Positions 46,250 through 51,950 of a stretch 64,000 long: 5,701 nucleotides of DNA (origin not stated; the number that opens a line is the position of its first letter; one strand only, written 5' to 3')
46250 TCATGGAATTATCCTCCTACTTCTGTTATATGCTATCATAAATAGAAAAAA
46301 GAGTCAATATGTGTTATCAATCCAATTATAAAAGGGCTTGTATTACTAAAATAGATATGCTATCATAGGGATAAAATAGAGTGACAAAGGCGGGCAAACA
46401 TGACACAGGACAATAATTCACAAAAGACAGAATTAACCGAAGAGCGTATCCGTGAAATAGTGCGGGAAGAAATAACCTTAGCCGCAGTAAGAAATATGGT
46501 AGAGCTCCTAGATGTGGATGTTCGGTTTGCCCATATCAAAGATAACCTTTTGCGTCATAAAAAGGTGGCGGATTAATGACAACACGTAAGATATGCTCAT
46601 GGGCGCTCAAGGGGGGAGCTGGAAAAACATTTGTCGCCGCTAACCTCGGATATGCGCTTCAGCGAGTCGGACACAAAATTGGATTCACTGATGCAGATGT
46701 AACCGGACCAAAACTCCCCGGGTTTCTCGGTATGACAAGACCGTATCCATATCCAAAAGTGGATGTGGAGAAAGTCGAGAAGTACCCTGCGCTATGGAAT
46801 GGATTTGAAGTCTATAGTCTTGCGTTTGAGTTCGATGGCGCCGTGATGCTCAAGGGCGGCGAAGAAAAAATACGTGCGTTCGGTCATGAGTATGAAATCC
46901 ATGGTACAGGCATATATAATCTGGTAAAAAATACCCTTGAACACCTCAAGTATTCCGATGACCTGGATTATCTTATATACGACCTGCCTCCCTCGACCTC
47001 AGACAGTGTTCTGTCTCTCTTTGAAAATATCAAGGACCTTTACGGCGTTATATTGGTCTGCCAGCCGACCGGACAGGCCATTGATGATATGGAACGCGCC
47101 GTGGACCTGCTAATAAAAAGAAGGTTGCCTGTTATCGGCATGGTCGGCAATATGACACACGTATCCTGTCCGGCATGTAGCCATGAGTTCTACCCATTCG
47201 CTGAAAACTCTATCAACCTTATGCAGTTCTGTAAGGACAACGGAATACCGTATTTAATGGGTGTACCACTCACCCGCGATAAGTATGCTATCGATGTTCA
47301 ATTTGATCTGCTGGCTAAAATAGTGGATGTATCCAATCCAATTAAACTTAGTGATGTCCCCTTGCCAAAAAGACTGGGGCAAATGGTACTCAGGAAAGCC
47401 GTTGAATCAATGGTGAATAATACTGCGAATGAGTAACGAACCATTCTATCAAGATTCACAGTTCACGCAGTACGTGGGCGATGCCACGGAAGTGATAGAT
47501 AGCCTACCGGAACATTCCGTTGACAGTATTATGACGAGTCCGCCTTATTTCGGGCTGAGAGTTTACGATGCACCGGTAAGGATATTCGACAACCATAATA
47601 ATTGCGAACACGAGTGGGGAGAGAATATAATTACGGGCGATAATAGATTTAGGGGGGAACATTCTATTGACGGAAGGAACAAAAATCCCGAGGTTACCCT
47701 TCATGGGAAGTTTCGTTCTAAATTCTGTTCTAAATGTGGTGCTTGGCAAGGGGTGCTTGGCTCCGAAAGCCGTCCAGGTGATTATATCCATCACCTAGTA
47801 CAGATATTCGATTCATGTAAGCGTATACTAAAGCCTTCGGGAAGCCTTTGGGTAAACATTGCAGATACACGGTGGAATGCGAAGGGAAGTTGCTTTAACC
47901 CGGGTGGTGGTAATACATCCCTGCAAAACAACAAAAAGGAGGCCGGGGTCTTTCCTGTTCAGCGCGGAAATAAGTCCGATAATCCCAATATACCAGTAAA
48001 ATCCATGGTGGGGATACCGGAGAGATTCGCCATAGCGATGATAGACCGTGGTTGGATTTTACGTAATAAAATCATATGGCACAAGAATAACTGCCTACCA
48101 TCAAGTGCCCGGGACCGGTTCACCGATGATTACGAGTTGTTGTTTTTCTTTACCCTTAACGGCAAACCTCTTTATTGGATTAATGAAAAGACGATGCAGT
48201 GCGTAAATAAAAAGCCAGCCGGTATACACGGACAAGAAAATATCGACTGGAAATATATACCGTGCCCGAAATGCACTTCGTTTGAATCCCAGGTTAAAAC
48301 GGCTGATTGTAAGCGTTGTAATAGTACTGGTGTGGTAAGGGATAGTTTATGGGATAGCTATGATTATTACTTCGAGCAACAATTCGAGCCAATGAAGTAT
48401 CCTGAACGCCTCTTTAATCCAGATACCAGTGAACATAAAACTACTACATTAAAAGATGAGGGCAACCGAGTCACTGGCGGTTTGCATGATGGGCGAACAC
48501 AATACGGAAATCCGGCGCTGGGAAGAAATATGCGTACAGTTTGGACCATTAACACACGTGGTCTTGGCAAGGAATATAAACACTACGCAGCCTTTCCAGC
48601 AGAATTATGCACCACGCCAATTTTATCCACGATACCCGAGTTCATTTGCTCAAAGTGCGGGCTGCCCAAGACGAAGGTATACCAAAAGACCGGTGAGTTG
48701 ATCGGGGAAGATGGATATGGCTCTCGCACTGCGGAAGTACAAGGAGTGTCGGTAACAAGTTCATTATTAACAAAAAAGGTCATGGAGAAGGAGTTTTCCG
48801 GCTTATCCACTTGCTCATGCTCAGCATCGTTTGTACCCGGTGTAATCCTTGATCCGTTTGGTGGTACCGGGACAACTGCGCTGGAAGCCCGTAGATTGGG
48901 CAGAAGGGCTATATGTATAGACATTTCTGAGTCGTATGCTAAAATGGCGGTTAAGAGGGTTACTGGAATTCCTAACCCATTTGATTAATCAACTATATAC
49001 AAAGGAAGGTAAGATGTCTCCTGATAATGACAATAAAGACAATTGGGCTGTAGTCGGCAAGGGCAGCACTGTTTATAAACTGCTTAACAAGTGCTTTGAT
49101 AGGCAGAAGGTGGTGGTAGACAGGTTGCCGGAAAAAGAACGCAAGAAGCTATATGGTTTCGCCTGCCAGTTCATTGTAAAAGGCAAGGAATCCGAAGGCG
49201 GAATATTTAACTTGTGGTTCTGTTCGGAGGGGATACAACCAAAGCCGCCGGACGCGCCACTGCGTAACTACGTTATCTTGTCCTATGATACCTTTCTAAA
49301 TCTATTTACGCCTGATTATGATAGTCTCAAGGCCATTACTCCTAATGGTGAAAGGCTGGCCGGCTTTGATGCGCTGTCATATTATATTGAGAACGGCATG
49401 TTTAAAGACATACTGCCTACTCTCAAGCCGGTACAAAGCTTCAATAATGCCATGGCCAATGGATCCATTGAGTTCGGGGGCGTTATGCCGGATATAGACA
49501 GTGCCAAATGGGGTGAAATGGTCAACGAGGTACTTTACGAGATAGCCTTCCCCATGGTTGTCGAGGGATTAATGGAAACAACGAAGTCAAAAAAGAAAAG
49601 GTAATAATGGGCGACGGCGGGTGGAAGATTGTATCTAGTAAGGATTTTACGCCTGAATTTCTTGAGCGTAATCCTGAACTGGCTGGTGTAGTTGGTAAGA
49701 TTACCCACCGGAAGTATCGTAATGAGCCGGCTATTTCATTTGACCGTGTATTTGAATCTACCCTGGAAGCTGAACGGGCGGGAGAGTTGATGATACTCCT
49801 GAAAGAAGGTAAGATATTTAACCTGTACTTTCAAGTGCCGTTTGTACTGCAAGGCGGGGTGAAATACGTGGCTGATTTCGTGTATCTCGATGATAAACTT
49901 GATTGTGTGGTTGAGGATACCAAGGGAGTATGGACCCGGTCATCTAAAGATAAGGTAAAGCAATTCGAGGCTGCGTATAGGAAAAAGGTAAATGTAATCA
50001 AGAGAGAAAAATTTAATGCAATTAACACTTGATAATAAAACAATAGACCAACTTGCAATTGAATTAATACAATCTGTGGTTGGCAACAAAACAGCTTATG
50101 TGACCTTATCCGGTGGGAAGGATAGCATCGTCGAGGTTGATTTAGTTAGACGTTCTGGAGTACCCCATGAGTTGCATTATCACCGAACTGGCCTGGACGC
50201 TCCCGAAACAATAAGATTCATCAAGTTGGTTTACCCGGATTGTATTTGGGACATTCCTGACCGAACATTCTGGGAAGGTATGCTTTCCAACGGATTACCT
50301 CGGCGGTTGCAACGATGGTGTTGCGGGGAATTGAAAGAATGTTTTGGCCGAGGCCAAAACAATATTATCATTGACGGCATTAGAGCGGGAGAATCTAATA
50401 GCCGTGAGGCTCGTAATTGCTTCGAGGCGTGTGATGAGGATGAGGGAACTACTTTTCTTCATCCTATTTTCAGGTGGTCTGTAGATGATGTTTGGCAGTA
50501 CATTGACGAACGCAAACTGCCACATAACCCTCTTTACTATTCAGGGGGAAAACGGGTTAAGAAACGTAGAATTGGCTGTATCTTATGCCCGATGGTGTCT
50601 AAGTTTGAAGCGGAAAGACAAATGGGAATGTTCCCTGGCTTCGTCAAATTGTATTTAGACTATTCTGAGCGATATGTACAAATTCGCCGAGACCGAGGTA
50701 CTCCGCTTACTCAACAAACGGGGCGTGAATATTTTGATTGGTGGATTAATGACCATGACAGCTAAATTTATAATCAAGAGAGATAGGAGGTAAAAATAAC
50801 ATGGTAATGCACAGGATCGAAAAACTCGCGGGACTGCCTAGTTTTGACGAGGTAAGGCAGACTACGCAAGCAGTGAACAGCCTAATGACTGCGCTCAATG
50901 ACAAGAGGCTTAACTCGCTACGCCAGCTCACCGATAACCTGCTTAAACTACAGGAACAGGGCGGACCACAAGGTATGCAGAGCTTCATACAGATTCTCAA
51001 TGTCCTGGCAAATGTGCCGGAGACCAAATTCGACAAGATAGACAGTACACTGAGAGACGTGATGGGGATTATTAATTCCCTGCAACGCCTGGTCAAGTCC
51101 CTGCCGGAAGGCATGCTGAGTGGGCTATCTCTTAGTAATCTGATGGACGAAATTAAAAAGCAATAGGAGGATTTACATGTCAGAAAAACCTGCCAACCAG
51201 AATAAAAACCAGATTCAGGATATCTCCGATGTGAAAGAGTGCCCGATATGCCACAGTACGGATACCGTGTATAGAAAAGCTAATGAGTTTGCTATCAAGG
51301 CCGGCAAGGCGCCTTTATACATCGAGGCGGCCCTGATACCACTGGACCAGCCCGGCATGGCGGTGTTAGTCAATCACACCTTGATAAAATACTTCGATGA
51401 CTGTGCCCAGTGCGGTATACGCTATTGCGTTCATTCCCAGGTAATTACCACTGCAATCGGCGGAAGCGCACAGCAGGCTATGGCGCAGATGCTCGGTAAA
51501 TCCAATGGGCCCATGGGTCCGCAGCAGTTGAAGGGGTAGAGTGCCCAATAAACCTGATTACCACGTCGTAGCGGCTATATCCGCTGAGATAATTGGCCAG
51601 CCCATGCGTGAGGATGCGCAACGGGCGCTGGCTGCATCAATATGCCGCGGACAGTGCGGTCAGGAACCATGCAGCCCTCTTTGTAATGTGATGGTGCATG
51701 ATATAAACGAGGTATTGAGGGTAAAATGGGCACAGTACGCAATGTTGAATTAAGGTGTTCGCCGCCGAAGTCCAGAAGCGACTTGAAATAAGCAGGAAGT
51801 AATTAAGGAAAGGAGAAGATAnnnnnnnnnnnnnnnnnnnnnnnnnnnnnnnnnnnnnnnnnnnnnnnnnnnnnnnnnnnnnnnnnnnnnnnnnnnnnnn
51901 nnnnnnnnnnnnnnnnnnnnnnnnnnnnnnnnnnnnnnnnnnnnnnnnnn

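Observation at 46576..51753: Tight eight-gene operon that may be a new DNA-modification or anti-restriction module: Mrp/NBP35 ATPase, Zn-ribbon methyltransferase, nuclease, PAPS-reductase-like enzyme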

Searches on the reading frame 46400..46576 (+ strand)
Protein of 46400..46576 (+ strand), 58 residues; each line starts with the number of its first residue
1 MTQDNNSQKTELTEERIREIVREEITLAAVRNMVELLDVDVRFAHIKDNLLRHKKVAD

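Call 3: search_protein_families(library=pfam, proteins=[window:46400-46576:+], max_evalue=0.1)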
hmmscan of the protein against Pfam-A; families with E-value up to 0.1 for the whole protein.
window:46400-46576:+ (58 aa): 0 families

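Call 4: search_protein_families(library=phrogs, proteins=[window:46400-46576:+], max_evalue=0.01)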
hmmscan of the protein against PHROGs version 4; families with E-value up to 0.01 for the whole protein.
window:46400-46576:+ (58 aa): 0 families

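Call 6: search_protein_families(library=ncbifam, proteins=[window:46400-46576:+], max_evalue=0.01)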
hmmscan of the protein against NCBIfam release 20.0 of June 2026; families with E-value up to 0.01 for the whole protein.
window:46400-46576:+ (58 aa): 0 families

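Call 7: search_protein_families(library=padloc, proteins=[window:46400-46576:+], max_evalue=0.01)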
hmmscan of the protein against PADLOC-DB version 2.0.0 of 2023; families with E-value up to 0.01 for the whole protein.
window:46400-46576:+ (58 aa): 0 families

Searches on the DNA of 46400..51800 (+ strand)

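Call 5: search_dna_similar(query=window:46400-51800:+, collection=phages, mode=distant, max_rows=20)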
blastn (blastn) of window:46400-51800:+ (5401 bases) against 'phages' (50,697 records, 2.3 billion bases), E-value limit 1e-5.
No match.
